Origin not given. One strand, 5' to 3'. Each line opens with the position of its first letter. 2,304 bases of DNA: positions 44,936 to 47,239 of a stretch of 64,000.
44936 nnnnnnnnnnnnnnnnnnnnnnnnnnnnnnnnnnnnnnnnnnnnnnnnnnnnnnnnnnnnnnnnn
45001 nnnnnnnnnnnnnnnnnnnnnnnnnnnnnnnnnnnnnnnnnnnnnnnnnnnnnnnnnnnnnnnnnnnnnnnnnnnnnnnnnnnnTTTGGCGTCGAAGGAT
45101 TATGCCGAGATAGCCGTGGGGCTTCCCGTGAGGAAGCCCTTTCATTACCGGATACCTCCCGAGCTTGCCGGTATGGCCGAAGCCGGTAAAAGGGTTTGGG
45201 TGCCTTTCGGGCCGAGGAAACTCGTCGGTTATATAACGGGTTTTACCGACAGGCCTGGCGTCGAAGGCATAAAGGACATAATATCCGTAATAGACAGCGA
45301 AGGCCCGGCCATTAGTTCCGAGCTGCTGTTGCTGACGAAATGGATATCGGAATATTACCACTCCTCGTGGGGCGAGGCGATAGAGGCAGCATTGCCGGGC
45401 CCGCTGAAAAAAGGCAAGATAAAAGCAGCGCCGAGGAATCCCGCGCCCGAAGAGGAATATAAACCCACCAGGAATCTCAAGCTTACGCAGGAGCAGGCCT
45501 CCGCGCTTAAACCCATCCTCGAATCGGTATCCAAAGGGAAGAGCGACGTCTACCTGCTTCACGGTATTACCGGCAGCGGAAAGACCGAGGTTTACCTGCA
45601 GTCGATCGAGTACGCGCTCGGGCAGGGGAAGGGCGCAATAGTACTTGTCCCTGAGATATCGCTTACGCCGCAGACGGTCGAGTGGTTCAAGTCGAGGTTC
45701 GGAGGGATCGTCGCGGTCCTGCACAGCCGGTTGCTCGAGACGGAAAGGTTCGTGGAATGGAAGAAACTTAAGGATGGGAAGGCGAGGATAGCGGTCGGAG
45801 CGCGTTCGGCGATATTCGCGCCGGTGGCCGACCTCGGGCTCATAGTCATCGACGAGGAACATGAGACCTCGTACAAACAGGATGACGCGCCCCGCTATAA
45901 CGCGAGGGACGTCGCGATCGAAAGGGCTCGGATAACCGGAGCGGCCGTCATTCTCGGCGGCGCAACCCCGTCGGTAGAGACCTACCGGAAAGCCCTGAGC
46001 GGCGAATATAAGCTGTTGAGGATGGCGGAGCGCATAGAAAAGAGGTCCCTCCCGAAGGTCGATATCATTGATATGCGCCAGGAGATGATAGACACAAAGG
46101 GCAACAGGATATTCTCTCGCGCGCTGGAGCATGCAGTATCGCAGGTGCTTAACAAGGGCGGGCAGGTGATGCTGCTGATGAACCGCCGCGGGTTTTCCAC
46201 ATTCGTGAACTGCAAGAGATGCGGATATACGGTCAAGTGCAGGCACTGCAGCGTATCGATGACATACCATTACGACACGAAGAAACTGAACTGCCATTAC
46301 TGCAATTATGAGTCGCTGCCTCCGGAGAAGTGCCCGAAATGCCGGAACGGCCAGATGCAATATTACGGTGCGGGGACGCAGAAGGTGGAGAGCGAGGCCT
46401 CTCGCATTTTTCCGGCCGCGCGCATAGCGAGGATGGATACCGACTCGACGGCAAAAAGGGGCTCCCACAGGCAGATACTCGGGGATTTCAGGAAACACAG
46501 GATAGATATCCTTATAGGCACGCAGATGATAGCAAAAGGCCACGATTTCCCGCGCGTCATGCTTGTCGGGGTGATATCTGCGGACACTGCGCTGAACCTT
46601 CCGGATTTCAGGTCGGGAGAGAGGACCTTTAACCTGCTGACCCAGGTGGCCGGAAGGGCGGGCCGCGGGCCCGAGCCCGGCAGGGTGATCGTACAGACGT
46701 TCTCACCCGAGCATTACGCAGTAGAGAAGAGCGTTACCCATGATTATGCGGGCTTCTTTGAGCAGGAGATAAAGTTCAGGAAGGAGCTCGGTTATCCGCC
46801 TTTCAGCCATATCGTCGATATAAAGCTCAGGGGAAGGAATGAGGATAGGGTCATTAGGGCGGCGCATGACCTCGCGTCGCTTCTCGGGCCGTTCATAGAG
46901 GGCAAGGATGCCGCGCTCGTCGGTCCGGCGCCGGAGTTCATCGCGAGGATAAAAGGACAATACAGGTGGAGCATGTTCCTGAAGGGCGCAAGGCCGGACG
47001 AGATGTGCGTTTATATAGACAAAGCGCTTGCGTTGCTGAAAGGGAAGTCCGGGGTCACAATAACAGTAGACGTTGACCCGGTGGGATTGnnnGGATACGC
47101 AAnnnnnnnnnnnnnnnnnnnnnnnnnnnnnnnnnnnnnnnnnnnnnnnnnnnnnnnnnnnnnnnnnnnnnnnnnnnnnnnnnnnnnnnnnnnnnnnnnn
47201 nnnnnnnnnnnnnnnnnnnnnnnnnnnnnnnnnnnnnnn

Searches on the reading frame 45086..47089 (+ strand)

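Call 92: search_protein_families(library=pfam, proteins=[window:45086-47089:+], max_evalue=0.00001)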
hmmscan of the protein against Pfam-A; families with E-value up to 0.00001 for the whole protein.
window:45086-47089:+ (668 aa): 6 families
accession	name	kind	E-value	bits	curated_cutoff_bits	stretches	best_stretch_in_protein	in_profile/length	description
PF17764.6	PriA_3primeBD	-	3.3e-26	91.4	22.7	1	8-104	1-96/96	3'DNA-binding domain (3'BD)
PF18074.6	PriA_C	-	7.5e-19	68.8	26.9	1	572-665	1-95/95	Primosomal protein N C-terminal domain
PF00270.35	DEAD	-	4.2e-16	59.6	26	1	135-299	2-163/167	DEAD/DEAH box helicase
PF04851.21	ResIII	-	7.7e-15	55.6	22.5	1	131-295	2-162/164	Type III restriction enzyme, res subunit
PF18319.7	Zn_ribbon_PriA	-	9.7e-09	35.5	26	1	385-409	1-25/27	PriA DNA helicase Cys-rich region (CRR) domain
PF00271.37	Helicase_C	-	1.3e-08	35.5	23.5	1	446-527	41-108/110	Helicase conserved C-terminal domain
